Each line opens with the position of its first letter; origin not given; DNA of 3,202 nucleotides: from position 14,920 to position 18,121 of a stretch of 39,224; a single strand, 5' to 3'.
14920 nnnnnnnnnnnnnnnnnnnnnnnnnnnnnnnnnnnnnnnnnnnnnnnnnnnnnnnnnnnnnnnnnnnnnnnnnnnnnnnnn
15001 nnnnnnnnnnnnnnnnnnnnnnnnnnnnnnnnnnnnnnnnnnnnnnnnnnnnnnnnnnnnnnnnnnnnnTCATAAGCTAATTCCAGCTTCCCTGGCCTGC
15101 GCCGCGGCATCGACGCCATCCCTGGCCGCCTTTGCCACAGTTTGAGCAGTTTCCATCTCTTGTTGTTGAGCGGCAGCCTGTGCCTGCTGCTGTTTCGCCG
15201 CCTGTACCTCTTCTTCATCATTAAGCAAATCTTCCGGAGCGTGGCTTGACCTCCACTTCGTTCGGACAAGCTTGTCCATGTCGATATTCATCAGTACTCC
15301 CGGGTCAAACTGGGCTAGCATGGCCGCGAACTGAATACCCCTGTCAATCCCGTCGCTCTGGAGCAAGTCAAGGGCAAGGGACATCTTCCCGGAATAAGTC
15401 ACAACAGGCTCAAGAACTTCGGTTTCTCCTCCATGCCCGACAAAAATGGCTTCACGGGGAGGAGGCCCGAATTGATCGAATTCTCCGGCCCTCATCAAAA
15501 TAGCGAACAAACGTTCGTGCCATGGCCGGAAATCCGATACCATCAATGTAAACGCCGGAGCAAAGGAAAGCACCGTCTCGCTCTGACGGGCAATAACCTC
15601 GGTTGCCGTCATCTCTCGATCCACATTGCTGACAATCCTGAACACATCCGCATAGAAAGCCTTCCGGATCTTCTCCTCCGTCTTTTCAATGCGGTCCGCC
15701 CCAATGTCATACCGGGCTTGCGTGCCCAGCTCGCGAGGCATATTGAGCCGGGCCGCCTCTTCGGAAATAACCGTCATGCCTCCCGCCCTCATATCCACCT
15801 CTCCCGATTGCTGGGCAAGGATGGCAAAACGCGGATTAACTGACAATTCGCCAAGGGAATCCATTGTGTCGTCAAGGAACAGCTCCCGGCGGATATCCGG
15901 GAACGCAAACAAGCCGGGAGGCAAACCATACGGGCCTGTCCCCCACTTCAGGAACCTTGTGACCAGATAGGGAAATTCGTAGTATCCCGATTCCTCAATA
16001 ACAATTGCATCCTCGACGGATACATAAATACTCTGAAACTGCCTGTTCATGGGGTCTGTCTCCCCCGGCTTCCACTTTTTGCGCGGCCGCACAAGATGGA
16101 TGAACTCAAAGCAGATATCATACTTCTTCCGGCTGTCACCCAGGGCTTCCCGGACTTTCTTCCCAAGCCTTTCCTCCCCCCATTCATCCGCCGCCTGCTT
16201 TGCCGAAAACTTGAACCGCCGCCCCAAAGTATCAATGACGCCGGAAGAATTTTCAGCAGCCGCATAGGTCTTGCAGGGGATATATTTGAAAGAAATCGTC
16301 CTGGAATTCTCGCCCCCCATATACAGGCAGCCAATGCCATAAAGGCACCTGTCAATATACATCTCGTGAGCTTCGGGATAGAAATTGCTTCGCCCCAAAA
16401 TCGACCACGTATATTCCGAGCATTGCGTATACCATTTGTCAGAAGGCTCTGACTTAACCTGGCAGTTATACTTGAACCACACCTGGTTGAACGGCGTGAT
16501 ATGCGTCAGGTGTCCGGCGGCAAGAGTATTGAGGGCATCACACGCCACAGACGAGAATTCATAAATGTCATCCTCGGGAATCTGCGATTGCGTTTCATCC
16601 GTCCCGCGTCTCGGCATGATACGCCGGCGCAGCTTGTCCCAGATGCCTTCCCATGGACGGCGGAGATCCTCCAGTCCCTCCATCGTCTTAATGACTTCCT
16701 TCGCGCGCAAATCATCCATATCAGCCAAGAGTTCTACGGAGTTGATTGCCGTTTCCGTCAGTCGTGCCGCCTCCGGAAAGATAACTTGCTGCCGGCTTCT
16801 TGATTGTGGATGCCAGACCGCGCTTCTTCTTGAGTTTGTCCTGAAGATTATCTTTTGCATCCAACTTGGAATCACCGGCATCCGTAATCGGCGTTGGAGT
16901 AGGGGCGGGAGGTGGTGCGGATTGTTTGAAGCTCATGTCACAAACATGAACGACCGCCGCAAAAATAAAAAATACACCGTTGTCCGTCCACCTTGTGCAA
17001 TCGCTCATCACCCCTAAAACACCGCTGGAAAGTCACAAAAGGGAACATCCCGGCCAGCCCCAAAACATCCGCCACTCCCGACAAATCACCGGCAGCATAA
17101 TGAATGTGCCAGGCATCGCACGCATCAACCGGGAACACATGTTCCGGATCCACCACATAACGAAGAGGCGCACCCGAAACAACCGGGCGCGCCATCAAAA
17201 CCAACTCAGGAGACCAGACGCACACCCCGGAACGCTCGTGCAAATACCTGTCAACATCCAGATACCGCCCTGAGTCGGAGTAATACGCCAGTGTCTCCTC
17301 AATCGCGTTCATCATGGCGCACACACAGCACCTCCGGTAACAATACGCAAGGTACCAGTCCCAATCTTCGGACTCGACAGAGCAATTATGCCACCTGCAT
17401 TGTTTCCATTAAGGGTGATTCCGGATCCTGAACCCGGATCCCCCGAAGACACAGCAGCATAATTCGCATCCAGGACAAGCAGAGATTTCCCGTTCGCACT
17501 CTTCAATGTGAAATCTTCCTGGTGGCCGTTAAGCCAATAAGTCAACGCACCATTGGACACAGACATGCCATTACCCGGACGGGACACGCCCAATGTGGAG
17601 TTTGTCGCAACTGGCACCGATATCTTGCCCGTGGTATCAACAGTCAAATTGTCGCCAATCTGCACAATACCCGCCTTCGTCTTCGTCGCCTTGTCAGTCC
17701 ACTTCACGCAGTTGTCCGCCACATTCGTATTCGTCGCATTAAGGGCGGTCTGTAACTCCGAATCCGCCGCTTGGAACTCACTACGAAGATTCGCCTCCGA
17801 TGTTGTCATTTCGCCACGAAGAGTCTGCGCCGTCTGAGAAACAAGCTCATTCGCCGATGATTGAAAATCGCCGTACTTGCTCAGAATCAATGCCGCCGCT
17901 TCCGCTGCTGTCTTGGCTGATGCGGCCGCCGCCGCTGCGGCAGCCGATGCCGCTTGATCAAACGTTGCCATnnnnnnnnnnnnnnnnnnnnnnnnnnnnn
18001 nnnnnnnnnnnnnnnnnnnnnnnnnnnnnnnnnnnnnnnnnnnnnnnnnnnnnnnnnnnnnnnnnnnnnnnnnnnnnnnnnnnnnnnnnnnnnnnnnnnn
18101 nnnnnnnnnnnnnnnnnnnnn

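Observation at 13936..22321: Conserved 24-nt motif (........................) repeated upstream of the lysis, head and capsid blocks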

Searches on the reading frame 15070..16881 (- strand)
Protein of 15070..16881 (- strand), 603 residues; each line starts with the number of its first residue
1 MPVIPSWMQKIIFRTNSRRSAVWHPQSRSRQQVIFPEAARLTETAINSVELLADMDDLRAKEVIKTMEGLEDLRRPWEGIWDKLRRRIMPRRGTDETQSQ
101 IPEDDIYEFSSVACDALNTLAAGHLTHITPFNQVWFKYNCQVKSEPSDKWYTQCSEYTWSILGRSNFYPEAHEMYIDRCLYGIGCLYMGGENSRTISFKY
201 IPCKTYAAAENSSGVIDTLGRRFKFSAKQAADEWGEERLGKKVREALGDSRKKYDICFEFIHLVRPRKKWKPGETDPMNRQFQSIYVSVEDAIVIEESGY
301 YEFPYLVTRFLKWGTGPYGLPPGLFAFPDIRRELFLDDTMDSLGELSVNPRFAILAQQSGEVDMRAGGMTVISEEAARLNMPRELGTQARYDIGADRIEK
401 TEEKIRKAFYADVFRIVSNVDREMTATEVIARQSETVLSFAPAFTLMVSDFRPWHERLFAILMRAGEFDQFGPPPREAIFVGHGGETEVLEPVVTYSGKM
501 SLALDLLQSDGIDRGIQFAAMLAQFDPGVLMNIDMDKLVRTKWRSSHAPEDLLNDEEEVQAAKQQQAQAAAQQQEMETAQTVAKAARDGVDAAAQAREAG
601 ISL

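Call 10: search_protein_families(library=pfam, proteins=[window:15070-16881:-], max_evalue=0.01)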
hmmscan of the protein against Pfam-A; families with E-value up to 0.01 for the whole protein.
window:15070-16881:- (603 aa): 1 family
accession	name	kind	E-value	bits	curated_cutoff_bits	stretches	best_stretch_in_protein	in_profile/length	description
PF12236.14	Head-tail_con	-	8.9e-97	325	27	1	61-553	2-489/489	Bacteriophage head to tail connecting protein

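Call 14: find_related_loci(query=window:15070-16881:-, collection=viral_contigs, flank=10000)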
Query window:15070-16881:- (603 aa) in viral_contigs; peptide patterns used: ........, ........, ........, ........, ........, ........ (x = any residue, [..] = any of these).
4 stretches matched a pattern, but none encodes a relative of the query by tblastn (E <= 1e-3).

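Call 16: find_homologous_proteins(query=window:15070-16881:-, max_evalue=1e-20)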
Query window:15070-16881:- (603 aa): 55 proteins with E <= 1e-20 among 8000 candidates.
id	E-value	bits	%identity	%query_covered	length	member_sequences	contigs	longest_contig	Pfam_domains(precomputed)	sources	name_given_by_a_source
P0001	0.0e+0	1302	95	99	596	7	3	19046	PF12236.15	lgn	-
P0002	0.0e+0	1092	86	91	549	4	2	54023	PF12236.15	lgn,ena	-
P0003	4.3e-187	641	52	91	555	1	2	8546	PF12236.15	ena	-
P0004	5.5e-152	525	48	87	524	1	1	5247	PF12236.15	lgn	-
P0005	6.8e-130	452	42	84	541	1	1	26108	PF12236.15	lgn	-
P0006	7.2e-129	449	41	87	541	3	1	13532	PF12236.15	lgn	-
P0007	3.3e-128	447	42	82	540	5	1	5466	PF12236.15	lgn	-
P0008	1.4e-126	441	40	87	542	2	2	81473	PF12236.15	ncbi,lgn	-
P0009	2.4e-126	441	41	88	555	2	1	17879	PF12236.15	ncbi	-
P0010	3.1e-125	437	41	84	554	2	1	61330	PF12236.15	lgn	-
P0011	5.7e-125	436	40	84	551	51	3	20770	PF12236.15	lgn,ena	-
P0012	9.9e-125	435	42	84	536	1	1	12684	PF12236.15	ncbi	-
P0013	1.1e-124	435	40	89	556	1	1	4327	PF12236.15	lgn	-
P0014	1.1e-124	435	40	84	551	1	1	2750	PF12236.15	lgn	-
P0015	1.8e-124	435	39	85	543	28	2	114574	PF12236.15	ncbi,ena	-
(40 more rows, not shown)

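Call 17: find_encoding_contigs(protein=P0001, flank=10000, max_places=3)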
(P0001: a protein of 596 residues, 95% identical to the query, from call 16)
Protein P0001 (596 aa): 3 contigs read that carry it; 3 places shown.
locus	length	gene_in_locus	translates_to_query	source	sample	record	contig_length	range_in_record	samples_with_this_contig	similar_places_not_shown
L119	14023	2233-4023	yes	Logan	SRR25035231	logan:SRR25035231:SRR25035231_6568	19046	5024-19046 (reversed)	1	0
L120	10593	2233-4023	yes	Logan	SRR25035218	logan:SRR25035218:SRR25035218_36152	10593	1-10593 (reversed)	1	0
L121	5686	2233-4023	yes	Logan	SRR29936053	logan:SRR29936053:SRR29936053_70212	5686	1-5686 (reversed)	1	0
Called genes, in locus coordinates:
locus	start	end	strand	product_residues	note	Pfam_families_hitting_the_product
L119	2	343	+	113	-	?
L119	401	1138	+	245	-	-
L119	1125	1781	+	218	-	-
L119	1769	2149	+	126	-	-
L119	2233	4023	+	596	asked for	PF12236:Head-tail_con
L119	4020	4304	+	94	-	PF25181:Phage_Bbp19 (weak)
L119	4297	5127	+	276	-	-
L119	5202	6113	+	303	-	PF19821:Phage_capsid_2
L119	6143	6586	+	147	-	-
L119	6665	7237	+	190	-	-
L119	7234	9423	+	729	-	-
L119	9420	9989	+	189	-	-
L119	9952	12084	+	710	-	-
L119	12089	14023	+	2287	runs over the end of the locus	PF18812:PBECR3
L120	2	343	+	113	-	?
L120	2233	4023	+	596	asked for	PF12236:Head-tail_con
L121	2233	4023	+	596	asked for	PF12236:Head-tail_con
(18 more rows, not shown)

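Call 18: find_encoding_contigs(protein=P0002, flank=10000, max_places=3)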
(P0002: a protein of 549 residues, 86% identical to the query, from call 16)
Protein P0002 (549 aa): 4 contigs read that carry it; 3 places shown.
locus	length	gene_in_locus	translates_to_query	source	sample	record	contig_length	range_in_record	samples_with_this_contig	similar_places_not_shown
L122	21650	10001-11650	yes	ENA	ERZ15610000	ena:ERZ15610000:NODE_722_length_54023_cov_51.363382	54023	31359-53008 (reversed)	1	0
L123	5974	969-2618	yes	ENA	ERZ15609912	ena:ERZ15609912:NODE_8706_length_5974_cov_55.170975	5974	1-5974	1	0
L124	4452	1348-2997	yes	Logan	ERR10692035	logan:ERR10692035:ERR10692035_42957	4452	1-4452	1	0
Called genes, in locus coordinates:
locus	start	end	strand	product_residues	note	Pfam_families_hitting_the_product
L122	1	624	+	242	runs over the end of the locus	PF01695:IstB_IS21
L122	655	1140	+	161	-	PF12728:HTH_17 (faint)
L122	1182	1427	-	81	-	-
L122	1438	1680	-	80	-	-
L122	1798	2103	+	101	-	PF12802:MarR_2 (weak)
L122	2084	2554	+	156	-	PF03592:Terminase_2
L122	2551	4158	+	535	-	-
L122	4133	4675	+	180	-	-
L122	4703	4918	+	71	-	-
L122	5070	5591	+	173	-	PF01520:Amidase_3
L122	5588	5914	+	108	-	-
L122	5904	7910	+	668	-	-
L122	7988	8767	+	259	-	-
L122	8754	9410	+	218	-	-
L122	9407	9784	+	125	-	-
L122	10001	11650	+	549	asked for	PF12236:Head-tail_con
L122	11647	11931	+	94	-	PF25181:Phage_Bbp19 (weak)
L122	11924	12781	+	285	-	-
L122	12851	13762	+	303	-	PF19821:Phage_capsid_2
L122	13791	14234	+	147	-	-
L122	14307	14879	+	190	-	-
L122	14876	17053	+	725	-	-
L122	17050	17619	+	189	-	-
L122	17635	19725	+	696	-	-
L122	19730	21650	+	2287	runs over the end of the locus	PF18812:PBECR3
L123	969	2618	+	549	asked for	PF12236:Head-tail_con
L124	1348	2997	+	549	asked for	PF12236:Head-tail_con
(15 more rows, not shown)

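Call 19: find_encoding_contigs(protein=P0003, flank=10000, max_places=3)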
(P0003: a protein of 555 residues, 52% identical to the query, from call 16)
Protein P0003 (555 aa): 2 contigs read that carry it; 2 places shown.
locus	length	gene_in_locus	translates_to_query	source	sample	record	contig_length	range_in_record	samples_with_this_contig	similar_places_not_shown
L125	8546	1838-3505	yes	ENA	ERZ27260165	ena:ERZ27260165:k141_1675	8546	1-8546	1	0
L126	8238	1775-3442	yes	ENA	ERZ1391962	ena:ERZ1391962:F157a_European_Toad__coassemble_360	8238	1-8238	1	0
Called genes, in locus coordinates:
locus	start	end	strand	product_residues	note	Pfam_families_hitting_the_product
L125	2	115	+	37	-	?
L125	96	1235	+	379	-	-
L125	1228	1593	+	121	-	-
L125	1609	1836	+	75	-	-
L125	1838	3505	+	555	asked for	PF12236:Head-tail_con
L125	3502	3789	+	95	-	-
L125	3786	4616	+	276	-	-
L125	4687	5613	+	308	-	PF19821:Phage_capsid_2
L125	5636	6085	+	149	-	-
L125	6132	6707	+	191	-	-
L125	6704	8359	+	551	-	-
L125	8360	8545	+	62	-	?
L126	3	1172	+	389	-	?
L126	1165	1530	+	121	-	-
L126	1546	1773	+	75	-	-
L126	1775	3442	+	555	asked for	PF12236:Head-tail_con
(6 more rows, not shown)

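Call 25: find_related_loci(query=A1, collection=genome_contigs, flank=10000)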
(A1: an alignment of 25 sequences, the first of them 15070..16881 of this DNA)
Query A1 (603 aa) in genome_contigs; peptide patterns used: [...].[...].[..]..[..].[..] (x = any residue, [..] = any of these).
199 stretches matched a pattern; 167 encode a relative of the query (tblastn E <= 1e-3); the best 80 are kept; 80 distinct loci.
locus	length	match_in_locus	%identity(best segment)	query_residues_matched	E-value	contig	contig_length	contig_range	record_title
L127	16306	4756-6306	42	55-570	5e-133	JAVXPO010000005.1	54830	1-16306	MAG: Akkermansia sp. isolate CGS6M3-bin21 NODE_527_length_54830_cov_8.194140, whole genome shotgun sequence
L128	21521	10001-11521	41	55-560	5e-132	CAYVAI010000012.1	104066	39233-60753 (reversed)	MAG TPA_asm: uncultured Akkermansia sp. isolate SRP242652_co3_53 genome assembly, contig: NODE_81_length_104066_cov_17.6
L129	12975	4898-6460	41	61-585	9e-132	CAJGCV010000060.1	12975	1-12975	MAG: uncultured Akkermansia sp. isolate MAG30 genome assembly, contig: k141_9765347_length_12975_cov_16.9137, whole geno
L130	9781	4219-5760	41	61-574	6e-130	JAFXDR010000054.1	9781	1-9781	MAG: Akkermansia sp. isolate RGIG6321 Sheep_Rectum-3__c264612, whole genome shotgun sequence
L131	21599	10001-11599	41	52-586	2e-129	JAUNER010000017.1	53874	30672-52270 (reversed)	MAG: Akkermansia sp. isolate S24M_St_8 NODE_88_length_53874_cov_8.665471, whole genome shotgun sequence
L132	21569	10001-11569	40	63-589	3e-129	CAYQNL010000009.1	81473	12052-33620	MAG TPA_asm: uncultured Akkermansia sp. isolate SRP313737_co1_126 genome assembly, contig: NODE_502_length_81473_cov_394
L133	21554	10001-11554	42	59-572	1e-127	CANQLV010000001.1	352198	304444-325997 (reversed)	MAG: Akkermansia muciniphila isolate Lapin-015__bin23 genome assembly, contig: Lapin-015__NODE_2_length_352198_cov_13.07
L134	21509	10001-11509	40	63-566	9e-128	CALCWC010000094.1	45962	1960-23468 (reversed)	MAG TPA_asm: uncultured Verrucomicrobiales bacterium isolate SRR6425801_bin.48_CONCOCT_v1.1_MAG genome assembly, contig:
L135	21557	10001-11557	42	59-579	1e-127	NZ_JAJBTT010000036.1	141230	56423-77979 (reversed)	MAG: Akkermansia sp. isolate U_126901 U_126901=NODE_5_length_141230_cov_36.949148, whole genome shotgun sequence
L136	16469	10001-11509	40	63-566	1e-127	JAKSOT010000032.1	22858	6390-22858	MAG: Akkermansia sp. isolate Horse_feces184 MAG184_32, whole genome shotgun sequence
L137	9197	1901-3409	40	63-566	8e-128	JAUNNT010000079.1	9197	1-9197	MAG: Akkermansia sp. isolate S33M_St_14 NODE_3979_length_9197_cov_8.401444, whole genome shotgun sequence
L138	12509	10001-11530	41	63-568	2e-126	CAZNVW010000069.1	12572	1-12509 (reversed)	MAG TPA_asm: uncultured Verrucomicrobiales bacterium isolate SRP242652_co2_153 genome assembly, contig: NODE_5501_length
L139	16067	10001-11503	40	58-559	1e-125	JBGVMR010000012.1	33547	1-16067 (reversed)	MAG: Akkermansia sp. isolate fecal_MAG_253 fecal_MAG_253_contig_0012, whole genome shotgun sequence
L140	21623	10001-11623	40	26-566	3e-125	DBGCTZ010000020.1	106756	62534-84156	MAG TPA_asm: Akkermansia sp. isolate MAG11749 contig20, whole genome shotgun sequence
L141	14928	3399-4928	41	59-567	5e-125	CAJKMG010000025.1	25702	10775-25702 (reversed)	MAG TPA_asm: uncultured Akkermansia sp. isolate ERR414247-bin.14 genome assembly, contig: NODE_1171_length_25702_cov_9.8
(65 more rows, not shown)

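Call 37: find_related_loci(query=A2, collection=metagenome_contigs, flank=10000)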
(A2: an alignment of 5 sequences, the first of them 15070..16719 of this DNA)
Query A2 (549 aa) in metagenome_contigs; peptide patterns used: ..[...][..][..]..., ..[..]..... (x = any residue, [..] = any of these).
462 stretches matched a pattern; 2 encode a relative of the query (tblastn E <= 1e-3); 2 distinct loci.
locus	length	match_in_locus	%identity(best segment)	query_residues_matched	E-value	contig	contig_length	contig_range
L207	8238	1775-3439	52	1-549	0e+0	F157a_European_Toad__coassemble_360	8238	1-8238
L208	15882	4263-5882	22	13-540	4e-25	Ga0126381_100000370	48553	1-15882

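Call 38: find_encoding_contigs(protein=P0004, flank=10000, max_places=3)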
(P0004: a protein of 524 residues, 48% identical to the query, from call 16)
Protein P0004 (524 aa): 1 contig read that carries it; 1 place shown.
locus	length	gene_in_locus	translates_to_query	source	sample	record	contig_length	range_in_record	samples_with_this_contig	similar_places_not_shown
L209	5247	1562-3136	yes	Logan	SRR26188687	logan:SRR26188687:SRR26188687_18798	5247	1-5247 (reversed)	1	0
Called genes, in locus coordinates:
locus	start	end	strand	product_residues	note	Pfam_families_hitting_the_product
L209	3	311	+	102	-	?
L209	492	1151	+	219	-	-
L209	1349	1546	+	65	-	-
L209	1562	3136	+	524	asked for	PF12236:Head-tail_con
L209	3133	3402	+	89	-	PF25181:Phage_Bbp19 (weak)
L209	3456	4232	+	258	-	-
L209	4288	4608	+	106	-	-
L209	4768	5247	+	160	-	?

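Call 83: search_protein_families(library=pfam, proteins=[L133:2985-5453:-, L133:5550-6218:+, L133:6215-6967:+, L133:8835-9473:+, L133:8868-9488:-, L133:14087-14557:-, L133:14864-15442:-, L133:15678-16352:-, L133:16589-17728:-, L133:17969-19324:-], max_evalue=0.001)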
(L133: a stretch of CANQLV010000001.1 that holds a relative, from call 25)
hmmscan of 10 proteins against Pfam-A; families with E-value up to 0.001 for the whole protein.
L133:2985-5453:- (822 aa): 6 families
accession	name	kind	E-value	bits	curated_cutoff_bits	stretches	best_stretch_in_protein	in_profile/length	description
PF22590.2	Cas3-like_C_2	-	1.9e-16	60.7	27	1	496-599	3-105/106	CRISPR-associated nuclease/helicase Cas3, C-terminal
PF04851.21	ResIII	-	3.1e-11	43.9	22.5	1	266-399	28-134/164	Type III restriction enzyme, res subunit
PF00270.35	DEAD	-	4.3e-09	36.8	26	1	267-436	20-164/167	DEAD/DEAH box helicase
PF18019.7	Cas3_HD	-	3.7e-05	24.3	23.1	1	26-109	49-130/207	Cas3, HD domain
PF00271.37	Helicase_C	-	4.2e-05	24.2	23.5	1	486-597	8-108/110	Helicase conserved C-terminal domain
PF02562.22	PhoH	-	0.00049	20.1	27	0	269-302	27-60/205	PhoH-like protein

L133:5550-6218:+ (222 aa): 2 families
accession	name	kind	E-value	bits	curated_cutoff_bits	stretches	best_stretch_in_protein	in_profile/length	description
PF01930.23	Cas_Cas4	-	2.8e-22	80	22.7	1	12-191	4-159/160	Domain of unknown function DUF83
PF12705.13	PDDEXK_1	-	0.00074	20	22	0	62-188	110-244/247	PD-(D/E)XK nuclease superfamily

L133:6215-6967:+ (250 aa): 1 family
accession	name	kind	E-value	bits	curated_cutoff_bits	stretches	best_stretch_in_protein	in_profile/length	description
PF01867.21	Cas_Cas1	-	1.4e-75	254.5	22.3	1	8-247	1-237/283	CRISPR associated protein Cas1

L133:8835-9473:+ (212 aa): 0 families

L133:8868-9488:- (206 aa): 0 families

L133:14087-14557:- (156 aa): 0 families

L133:14864-15442:- (192 aa): 0 families

L133:15678-16352:- (224 aa): 1 family
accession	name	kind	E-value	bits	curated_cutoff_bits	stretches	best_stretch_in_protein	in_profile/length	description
PF09335.16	VTT_dom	-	1.4e-19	71.2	33.9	1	41-161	2-122/123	VTT domain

L133:16589-17728:- (379 aa): 0 families

L133:17969-19324:- (451 aa): 2 families
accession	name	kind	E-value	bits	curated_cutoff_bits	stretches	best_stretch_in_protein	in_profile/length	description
PF00208.27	ELFV_dehydrog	-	5.1e-92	308.4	23.4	1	201-449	1-241/241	Glutamate/Leucine/Phenylalanine/Valine dehydrogenase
PF02812.23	ELFV_dehydrog_N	-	4.5e-52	175.6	25.3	1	56-183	1-128/129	Glu/Leu/Phe/Val dehydrogenase, dimerisation domain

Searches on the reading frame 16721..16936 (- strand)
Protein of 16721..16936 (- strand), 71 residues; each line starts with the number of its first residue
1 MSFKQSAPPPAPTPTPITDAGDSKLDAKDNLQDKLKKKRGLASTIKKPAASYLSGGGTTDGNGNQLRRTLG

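Call 29: search_protein_families(library=pfam, proteins=[window:16721-16936:-], max_evalue=0.01)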
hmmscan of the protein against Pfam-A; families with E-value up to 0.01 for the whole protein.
window:16721-16936:- (71 aa): 0 families

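Call 35: search_protein_families(library=phrogs, proteins=[window:16721-16936:-], max_evalue=0.01)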
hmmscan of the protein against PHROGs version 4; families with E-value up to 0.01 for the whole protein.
window:16721-16936:- (71 aa): 1 family
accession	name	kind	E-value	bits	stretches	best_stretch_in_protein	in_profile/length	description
phrog_24981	-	unknown function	8.9e-05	23.7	1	7-61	41-97/110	-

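Call 69: search_protein_families(library=ncbifam, proteins=[window:16721-16936:-], max_evalue=0.01)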
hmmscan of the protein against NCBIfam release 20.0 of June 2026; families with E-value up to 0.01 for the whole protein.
window:16721-16936:- (71 aa): 0 families

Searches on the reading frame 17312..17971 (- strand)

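Call 10: search_protein_families(library=pfam, proteins=[window:17312-17971:-], max_evalue=0.01)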
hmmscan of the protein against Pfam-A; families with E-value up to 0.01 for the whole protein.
window:17312-17971:- (219 aa): 1 family
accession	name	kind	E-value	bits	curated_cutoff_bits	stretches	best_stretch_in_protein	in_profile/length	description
PF07588.17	DUF1554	-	0.0024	18.1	27.5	1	14-98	47-126/136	Protein of unknown function (DUF1554)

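Call 35: search_protein_families(library=phrogs, proteins=[window:17312-17971:-], max_evalue=0.01)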
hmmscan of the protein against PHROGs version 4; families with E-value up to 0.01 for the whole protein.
window:17312-17971:- (219 aa): 0 families
